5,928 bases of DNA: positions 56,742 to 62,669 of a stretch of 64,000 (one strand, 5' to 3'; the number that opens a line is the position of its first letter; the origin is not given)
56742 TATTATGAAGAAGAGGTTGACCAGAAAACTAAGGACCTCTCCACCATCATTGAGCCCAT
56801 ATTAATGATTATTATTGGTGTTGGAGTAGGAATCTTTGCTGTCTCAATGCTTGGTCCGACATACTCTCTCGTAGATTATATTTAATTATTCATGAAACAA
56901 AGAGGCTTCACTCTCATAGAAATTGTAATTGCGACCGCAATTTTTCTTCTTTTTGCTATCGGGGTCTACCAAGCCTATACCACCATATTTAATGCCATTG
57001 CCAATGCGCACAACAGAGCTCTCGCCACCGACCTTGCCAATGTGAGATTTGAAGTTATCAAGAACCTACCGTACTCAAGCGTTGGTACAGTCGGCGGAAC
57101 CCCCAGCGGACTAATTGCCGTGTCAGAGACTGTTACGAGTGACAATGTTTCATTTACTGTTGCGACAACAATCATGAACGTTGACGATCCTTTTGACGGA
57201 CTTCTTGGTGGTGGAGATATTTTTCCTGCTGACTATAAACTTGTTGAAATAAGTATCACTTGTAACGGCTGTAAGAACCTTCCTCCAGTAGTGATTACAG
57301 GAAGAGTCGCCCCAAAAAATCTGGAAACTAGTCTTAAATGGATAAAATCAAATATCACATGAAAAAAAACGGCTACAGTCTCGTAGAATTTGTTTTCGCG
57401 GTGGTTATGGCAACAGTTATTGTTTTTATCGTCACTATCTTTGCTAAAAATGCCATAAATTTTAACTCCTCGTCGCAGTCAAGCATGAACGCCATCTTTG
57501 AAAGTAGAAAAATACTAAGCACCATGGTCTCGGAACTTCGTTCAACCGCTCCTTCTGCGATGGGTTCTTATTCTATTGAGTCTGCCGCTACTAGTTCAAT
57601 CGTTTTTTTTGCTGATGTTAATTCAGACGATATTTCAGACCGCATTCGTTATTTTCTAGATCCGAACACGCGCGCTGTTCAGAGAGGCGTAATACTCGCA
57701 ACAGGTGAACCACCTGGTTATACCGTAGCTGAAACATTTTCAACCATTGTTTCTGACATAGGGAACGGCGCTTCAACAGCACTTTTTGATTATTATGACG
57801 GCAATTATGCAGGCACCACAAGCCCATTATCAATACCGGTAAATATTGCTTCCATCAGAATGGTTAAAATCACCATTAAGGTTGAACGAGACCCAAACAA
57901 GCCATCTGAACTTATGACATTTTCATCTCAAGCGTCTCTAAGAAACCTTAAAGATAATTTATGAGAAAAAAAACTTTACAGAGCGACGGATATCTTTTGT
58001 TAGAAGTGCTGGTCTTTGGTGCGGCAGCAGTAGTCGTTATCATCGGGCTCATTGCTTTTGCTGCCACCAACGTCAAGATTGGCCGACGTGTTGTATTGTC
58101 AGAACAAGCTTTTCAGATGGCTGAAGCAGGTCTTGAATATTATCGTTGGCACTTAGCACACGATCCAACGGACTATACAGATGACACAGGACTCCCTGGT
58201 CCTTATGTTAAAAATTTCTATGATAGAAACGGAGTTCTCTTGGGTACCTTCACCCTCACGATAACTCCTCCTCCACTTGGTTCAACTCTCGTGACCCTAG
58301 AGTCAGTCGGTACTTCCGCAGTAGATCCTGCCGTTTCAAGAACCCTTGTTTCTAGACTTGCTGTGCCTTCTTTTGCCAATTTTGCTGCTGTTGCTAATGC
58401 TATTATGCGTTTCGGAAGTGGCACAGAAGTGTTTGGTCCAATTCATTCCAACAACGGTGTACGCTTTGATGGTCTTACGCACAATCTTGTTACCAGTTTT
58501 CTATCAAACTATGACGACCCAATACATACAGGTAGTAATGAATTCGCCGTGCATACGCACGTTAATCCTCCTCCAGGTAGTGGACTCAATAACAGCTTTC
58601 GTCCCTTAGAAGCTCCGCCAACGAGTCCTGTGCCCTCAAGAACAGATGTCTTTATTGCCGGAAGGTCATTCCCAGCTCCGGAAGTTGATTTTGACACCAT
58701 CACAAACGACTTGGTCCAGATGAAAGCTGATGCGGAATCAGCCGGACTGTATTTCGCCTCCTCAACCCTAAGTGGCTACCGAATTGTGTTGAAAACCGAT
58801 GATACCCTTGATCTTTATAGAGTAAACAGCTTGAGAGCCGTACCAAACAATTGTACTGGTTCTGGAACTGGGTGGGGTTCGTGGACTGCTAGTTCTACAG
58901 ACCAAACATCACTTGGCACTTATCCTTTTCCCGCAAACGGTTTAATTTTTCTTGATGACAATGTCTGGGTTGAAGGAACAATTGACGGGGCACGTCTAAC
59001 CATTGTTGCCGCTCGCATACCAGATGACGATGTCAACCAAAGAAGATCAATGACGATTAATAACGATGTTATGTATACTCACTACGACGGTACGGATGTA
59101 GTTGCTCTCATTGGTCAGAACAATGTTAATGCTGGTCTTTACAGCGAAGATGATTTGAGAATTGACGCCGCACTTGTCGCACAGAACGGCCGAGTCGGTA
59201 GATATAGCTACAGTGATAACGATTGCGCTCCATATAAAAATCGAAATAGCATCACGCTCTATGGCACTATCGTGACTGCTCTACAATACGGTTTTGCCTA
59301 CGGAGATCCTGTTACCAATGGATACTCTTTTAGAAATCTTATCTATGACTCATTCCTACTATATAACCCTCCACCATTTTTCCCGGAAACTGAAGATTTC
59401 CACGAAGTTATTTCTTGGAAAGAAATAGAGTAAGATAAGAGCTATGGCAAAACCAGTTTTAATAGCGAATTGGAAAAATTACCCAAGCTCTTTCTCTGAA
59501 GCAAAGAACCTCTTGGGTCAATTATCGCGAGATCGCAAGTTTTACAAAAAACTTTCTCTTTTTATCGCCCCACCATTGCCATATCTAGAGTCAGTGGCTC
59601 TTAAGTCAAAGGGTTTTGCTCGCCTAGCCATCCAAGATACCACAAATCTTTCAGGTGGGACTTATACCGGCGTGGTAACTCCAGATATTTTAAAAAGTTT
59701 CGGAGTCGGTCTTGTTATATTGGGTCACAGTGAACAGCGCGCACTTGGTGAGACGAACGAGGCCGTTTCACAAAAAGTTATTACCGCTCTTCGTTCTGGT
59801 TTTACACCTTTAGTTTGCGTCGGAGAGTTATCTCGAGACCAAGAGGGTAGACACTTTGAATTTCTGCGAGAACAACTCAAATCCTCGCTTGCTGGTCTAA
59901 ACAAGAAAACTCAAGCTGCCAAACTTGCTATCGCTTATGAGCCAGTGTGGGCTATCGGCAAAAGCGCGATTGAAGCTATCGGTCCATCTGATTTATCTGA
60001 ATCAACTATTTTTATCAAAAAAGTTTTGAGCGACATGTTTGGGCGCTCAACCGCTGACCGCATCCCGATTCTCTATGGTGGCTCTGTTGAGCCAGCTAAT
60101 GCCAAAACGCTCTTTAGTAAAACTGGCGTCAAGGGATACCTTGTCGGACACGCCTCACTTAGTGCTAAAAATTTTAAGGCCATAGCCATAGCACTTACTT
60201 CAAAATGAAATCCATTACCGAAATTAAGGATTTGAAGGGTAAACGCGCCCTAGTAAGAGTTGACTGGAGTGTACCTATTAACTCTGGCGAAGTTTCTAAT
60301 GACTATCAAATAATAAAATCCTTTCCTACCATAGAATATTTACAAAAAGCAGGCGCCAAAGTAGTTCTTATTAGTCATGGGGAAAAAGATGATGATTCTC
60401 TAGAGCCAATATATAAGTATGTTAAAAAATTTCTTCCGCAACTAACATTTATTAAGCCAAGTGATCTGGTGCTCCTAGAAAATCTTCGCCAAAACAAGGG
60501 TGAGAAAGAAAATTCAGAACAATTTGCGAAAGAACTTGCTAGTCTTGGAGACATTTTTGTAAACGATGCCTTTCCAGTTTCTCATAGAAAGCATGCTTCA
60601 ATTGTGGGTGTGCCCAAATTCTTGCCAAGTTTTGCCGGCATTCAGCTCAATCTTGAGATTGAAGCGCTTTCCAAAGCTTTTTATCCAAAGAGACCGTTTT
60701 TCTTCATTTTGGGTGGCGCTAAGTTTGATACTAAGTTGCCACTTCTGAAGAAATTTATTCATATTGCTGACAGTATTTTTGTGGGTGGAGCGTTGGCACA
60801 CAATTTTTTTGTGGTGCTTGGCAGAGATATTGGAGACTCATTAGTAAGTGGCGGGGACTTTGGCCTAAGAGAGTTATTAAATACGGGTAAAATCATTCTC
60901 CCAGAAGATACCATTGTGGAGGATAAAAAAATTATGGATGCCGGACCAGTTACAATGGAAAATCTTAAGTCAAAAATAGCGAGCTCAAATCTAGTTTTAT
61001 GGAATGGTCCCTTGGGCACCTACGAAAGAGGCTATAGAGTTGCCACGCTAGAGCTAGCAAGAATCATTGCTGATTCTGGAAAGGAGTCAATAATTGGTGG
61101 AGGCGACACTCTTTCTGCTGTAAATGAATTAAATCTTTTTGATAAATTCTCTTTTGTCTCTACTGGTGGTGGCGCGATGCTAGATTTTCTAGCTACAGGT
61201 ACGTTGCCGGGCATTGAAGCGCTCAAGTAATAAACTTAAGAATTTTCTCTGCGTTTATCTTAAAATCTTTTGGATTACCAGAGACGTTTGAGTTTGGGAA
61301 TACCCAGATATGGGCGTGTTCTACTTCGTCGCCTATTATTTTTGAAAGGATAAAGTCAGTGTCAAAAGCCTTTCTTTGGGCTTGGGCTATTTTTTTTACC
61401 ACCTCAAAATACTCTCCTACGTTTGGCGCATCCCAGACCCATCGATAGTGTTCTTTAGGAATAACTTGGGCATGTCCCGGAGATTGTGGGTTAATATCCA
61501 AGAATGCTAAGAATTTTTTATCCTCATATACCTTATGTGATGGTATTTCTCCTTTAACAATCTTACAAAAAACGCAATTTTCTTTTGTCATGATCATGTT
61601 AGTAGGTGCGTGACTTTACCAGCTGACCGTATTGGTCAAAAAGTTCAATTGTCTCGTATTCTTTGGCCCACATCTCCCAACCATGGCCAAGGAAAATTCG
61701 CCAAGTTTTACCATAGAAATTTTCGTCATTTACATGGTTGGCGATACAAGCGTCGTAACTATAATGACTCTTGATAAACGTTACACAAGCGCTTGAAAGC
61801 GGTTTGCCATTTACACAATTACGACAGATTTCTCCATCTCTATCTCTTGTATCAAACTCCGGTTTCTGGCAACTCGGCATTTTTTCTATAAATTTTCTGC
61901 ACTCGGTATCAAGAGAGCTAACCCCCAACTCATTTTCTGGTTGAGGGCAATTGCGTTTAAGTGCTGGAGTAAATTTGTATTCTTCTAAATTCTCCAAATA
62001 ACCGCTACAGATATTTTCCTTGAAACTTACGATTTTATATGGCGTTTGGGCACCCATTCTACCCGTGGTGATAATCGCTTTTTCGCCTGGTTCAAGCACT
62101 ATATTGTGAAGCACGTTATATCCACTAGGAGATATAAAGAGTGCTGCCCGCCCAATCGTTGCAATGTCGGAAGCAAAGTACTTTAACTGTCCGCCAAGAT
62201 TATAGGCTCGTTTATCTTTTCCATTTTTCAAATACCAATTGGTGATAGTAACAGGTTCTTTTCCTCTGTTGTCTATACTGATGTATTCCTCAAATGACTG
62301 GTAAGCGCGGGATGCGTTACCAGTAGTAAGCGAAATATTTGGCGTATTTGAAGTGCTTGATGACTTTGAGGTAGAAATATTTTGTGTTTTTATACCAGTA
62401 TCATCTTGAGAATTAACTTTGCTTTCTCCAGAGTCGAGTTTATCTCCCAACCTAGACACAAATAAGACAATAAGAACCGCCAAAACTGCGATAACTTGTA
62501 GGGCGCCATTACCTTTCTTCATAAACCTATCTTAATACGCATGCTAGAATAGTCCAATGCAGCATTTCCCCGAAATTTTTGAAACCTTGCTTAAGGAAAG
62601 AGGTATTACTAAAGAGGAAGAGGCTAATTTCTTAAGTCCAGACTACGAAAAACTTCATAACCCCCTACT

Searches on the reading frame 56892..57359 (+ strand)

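Call 32: search_protein_families(library=pfam, proteins=[window:56892-57359:+], max_evalue=0.1)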
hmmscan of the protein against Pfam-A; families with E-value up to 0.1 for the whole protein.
window:56892-57359:+ (156 aa): 2 families
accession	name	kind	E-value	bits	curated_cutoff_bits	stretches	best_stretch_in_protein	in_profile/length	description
PF07963.17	N_methyl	-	3.6e-08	33.1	21.2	1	1-26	2-27/27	Prokaryotic N-terminal methylation motif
PF10747.14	SirA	-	0.013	16.4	26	1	8-56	88-136/140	Sporulation inhibitor of replication protein SirA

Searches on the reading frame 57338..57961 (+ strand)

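Call 32: search_protein_families(library=pfam, proteins=[window:57338-57961:+], max_evalue=0.1)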
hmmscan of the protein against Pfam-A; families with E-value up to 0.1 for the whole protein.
window:57338-57961:+ (208 aa): 1 family
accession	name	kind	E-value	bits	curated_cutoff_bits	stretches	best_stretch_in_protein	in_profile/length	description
PF19330.4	DNER_C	-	0.062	14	27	0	21-98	16-93/105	Delta and Notch-like EGF-related receptor C-terminus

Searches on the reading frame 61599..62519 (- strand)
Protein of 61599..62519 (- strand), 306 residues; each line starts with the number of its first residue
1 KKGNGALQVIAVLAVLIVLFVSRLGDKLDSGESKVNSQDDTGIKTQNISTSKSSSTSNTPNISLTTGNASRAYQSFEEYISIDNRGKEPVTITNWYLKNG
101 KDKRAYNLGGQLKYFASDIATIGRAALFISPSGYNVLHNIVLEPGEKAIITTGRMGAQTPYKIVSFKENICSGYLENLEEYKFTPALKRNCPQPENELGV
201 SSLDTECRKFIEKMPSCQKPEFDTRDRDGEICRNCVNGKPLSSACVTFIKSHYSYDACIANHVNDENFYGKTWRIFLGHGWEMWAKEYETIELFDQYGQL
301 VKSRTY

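Call 32: search_protein_families(library=pfam, proteins=[window:61599-62519:-], max_evalue=0.1)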
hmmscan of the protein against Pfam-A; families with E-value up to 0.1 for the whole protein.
window:61599-62519:- (306 aa): 1 family
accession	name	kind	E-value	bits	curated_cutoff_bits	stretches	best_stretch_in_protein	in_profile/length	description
PF00932.25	LTD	-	3.2e-06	27.9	34.3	1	72-154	22-71/109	Lamin Tail Domain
